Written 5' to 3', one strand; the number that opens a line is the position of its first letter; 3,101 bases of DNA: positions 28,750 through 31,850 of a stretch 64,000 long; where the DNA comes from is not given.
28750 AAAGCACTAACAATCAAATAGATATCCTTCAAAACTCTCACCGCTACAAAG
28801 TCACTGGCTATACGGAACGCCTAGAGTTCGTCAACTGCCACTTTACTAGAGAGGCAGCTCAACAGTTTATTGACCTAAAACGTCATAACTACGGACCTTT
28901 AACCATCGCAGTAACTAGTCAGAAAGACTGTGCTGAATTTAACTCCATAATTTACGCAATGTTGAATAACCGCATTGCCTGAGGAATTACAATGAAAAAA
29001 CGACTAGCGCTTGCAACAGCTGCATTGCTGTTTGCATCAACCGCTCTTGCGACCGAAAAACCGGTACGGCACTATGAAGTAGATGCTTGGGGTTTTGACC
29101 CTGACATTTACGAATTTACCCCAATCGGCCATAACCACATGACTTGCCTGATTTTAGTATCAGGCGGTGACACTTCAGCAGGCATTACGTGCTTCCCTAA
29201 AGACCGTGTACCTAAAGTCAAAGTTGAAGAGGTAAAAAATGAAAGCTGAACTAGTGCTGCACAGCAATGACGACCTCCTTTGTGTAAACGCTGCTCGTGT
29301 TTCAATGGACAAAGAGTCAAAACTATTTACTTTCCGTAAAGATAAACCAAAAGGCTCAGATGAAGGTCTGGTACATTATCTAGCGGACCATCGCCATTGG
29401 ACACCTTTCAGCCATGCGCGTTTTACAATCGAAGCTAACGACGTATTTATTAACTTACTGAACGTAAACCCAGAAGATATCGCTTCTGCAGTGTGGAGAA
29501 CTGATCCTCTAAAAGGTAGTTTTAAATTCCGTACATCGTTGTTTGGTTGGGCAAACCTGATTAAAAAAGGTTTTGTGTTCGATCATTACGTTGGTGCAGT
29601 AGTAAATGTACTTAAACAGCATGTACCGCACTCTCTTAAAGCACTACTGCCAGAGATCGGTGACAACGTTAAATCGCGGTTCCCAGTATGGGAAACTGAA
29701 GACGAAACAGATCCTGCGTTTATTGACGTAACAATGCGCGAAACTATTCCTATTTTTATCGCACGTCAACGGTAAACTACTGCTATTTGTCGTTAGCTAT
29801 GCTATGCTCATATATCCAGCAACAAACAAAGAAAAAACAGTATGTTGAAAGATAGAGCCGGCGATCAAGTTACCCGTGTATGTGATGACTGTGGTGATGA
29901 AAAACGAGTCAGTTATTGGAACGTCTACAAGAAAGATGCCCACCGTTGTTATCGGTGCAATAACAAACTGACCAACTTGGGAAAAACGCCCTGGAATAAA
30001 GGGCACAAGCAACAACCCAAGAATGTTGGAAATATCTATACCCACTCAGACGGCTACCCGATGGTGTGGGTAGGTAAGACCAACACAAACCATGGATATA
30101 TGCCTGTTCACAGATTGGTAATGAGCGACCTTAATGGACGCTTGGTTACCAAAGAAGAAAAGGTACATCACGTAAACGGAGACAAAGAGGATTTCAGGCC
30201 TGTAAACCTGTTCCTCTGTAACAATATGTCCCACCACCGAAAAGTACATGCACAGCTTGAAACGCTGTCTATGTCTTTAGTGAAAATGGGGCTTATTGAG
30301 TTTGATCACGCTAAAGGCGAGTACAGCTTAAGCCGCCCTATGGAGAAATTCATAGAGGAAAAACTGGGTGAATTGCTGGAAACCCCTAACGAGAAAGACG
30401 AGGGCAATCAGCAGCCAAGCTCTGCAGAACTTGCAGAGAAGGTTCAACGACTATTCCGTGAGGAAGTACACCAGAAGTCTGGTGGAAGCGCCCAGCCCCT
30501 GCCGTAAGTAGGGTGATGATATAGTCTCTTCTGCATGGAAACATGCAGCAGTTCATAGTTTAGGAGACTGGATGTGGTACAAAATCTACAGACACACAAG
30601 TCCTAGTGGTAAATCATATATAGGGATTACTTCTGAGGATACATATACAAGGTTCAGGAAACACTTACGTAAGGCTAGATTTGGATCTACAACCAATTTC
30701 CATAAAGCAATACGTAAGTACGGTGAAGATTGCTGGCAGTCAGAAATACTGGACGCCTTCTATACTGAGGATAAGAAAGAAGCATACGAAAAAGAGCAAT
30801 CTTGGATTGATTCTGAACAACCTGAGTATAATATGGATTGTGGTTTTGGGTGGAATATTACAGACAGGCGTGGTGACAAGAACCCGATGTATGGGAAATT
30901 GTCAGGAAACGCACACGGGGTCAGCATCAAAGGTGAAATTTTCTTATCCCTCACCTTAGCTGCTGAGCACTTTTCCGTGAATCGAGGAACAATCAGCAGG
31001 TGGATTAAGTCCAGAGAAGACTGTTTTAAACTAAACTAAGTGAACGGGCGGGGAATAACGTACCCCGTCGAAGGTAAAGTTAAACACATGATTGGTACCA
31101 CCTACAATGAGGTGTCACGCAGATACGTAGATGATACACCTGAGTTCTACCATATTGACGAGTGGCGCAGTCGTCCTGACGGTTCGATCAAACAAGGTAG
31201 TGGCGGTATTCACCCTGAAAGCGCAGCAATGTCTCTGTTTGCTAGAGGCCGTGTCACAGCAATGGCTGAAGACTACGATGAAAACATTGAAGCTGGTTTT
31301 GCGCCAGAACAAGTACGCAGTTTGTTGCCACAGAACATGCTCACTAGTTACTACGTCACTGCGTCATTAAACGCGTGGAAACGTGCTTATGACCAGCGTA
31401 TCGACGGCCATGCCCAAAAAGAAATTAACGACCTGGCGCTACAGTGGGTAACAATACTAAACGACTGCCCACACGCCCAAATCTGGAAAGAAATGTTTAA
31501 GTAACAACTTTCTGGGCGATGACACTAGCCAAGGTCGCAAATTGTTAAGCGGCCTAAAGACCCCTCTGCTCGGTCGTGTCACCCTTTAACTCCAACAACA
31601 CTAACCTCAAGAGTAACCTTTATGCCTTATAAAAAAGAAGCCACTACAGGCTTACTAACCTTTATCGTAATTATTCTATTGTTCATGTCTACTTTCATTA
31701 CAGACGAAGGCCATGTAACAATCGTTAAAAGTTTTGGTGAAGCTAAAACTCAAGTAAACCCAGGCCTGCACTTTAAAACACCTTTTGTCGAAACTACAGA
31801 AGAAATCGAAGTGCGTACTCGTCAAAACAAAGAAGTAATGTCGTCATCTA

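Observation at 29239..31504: thyX interrupted by a 1.3-kb insert with tandem HNH and GIY-YIG homing endonucleases, plus an in-frame ~100-aa insertion in the N-terminal part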

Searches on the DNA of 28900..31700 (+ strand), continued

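Call 23: search_rna_families(source=L086, threshold=gathering, show_alignments=1)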
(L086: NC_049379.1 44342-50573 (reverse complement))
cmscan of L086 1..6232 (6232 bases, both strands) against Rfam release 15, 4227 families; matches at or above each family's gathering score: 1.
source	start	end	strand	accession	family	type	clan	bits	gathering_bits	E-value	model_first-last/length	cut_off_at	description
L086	2983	3223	+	RF00028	Intron_gpI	Intron;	-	99.2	50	1.8e-25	1-253/253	no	Group I catalytic intron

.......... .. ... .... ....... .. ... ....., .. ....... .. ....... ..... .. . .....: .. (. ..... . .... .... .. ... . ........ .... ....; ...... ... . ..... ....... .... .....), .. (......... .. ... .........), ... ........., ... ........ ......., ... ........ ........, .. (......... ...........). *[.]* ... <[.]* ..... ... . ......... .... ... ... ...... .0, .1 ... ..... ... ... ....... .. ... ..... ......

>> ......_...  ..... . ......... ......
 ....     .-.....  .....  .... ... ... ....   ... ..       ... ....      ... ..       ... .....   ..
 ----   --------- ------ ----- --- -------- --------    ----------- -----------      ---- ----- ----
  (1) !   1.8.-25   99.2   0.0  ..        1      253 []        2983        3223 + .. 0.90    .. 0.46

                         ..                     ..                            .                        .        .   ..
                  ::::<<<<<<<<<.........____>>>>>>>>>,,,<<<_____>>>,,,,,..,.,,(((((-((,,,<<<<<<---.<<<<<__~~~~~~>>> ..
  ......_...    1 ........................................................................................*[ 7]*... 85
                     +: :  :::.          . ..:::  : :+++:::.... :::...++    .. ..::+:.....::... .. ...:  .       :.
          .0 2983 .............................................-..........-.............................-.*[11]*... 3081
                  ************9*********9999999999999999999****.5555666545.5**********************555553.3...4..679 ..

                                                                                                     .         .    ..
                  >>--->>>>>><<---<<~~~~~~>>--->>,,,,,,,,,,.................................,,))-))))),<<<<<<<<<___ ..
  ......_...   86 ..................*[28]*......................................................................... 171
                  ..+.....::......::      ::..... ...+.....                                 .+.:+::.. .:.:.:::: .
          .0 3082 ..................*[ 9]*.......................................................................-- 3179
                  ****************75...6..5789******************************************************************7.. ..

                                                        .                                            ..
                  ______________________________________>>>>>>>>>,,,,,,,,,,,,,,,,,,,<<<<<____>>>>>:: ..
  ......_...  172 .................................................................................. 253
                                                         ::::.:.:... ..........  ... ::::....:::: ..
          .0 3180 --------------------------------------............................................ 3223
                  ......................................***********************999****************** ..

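Call 36: search_rna_families(sources=[L114, L115, L116, L119, L117, L118, L120, L087, L088, L089], threshold=gathering)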
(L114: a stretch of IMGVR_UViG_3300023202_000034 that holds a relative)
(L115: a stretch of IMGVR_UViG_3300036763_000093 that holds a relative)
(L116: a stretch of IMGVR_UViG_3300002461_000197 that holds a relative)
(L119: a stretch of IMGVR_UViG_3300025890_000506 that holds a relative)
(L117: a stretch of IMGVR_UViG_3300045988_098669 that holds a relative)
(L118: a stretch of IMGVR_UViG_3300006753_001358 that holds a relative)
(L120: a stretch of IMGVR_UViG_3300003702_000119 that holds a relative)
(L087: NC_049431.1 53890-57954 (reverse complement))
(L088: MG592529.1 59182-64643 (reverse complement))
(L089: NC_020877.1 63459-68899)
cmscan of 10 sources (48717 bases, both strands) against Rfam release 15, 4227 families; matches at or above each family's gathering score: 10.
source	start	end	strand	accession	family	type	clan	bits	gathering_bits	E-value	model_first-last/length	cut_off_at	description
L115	2943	3204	+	RF00028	Intron_gpI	Intron;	-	103.3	50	8e-26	1-253/253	no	Group I catalytic intron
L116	2952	3212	+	RF00028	Intron_gpI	Intron;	-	102.7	50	1.2e-25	1-253/253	no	Group I catalytic intron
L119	2970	3197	+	RF00028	Intron_gpI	Intron;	-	101.9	50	2.2e-25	1-253/253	no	Group I catalytic intron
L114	2943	3204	+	RF00028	Intron_gpI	Intron;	-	100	50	7.9e-25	1-253/253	no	Group I catalytic intron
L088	2169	2433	+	RF00028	Intron_gpI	Intron;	-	94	50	5e-23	1-253/253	no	Group I catalytic intron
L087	2166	2389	+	RF00028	Intron_gpI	Intron;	-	91.7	50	2.4e-22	1-253/253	no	Group I catalytic intron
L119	3682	3906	+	RF00028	Intron_gpI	Intron;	-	75.6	50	1.7e-17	1-253/253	no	Group I catalytic intron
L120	2112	2340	+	RF00028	Intron_gpI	Intron;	-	75.3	50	2e-17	1-253/253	no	Group I catalytic intron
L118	161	440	+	RF00028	Intron_gpI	Intron;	-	62.5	50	1.4e-13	1-253/253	no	Group I catalytic intron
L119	2452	2676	+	RF00028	Intron_gpI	Intron;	-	61.8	50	2.2e-13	1-253/253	no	Group I catalytic intron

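Call 48: search_rna_families(sources=[L090, L091, L092, L093, L094, L095, L096, L097, L098, L099, L100, L101, L102, L103, L104, L105, L106, L107, L110, L113], threshold=gathering)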
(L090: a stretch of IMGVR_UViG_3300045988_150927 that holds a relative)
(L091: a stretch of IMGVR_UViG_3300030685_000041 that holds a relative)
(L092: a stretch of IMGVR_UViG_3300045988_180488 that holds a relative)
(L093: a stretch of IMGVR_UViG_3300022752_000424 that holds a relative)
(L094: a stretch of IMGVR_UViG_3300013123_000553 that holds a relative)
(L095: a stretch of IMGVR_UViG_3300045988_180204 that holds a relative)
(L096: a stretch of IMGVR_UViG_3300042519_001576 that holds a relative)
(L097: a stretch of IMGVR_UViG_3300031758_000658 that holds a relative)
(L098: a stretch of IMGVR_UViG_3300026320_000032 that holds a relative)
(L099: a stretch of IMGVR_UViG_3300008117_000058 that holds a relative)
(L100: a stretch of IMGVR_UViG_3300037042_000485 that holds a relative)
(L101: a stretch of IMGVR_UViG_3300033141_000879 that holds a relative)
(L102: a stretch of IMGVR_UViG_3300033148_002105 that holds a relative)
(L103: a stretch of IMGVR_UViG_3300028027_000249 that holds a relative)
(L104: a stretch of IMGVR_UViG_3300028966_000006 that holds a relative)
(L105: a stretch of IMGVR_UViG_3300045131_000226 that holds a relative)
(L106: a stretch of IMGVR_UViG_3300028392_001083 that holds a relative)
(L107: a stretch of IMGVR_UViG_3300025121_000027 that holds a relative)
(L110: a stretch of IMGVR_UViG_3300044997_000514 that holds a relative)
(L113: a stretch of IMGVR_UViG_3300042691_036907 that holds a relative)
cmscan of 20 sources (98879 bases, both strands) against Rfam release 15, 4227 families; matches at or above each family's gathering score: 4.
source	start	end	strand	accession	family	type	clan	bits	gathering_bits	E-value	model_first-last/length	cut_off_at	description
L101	1372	1443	+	RF00005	tRNA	Gene; tRNA;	CL00001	65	29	1.2e-11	1-71/71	no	tRNA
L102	1372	1443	+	RF00005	tRNA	Gene; tRNA;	CL00001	65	29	1.2e-11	1-71/71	no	tRNA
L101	1295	1361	+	RF00005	tRNA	Gene; tRNA;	CL00001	39.8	29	9.8e-05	4-67/71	no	tRNA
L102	1295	1361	+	RF00005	tRNA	Gene; tRNA;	CL00001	39.8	29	9.8e-05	4-67/71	no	tRNA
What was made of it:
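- Tried and rejected: None had a group I intron, so those genes look free-standing (call 48).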

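Call 56: search_rna_families(sources=[L125, L126, L127, L128, L129, L130, L131, L132, L133], threshold=gathering)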
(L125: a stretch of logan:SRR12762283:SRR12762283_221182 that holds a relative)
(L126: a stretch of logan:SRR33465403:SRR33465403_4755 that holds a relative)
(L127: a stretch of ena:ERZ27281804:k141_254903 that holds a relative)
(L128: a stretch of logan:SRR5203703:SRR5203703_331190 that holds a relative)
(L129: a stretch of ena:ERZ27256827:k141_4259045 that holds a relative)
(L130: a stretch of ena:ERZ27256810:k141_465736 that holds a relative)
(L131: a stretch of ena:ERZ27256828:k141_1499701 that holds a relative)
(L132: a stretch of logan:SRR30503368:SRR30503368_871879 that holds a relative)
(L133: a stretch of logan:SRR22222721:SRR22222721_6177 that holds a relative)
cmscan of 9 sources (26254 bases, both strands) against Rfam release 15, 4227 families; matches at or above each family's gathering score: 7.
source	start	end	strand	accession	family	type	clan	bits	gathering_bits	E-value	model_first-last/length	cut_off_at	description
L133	2199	2437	+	RF00028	Intron_gpI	Intron;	-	98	50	1.7e-24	1-253/253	no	Group I catalytic intron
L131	426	826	+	RF00028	Intron_gpI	Intron;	-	80.3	50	3.6e-19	1-253/253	no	Group I catalytic intron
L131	1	188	+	RF00028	Intron_gpI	Intron;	-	78.9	50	9.3e-19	41-253/253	5'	Group I catalytic intron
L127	1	219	+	RF00028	Intron_gpI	Intron;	-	76.1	50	6.3e-18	7-253/253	5'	Group I catalytic intron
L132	377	619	+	RF00028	Intron_gpI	Intron;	-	74.2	50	2.4e-17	1-253/253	no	Group I catalytic intron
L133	4234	4432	+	RF00028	Intron_gpI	Intron;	-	64.8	50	1.5e-14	1-253/253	no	Group I catalytic intron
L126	2255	2477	+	RF00028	Intron_gpI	Intron;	-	61.8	50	1.2e-13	1-253/253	no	Group I catalytic intron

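Call 79: search_rna_families(source=window, start=30545, end=31095, threshold=evalue, max_evalue=10)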
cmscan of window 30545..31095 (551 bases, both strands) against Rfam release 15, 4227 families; matches with E-value up to 10: 4.
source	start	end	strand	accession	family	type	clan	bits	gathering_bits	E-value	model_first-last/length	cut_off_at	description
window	30781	30858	+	RF00310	snoZ165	Gene; snRNA; snoRNA; CD-box;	-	15.2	90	9.6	1-92/92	no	Small nucleolar RNA Z165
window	30921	30952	-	RF04357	Plastid-ndhA-ndhB-2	Intron;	CL00155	13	53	7.7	1-41/41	no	Plastid-ndhA-ndhB-2 group II-D5 intron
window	30725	30890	+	RF02165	PVT1_2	Gene; lncRNA;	-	12.9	47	9.7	1-172/172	no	Pvt1 oncogene conserved region 2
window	30727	30765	-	RF01519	CC0196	Gene; sRNA;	-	12.2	35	4.7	1-58/58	no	Caulobacter sRNA CC0196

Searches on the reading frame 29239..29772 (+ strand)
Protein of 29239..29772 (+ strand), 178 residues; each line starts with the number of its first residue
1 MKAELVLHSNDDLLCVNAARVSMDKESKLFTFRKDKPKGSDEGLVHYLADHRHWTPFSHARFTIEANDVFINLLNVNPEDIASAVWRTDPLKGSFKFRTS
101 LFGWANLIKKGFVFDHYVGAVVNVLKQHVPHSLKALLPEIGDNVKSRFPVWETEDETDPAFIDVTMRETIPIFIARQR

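Call 6: search_protein_families(library=pfam, proteins=[window:29239-29772:+], max_evalue=1)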
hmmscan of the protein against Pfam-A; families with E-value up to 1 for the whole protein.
window:29239-29772:+ (178 aa): 2 families
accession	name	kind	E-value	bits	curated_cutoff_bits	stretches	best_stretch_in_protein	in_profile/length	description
PF02511.20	Thy1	-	5.6e-08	33.2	24.8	1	5-68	2-65/191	Thymidylate synthase complementing protein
PF04597.19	Ribophorin_I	-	0.093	12.2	25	1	132-171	348-389/437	Ribophorin I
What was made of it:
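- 29239..29773 (+): thyX exon 1 (aa 1-178 plus the first base of the Phe179 codon). The in-frame stop UAA at 29773-29775 straddles the 5' splice site. Pfam Thy1 match (call 6).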
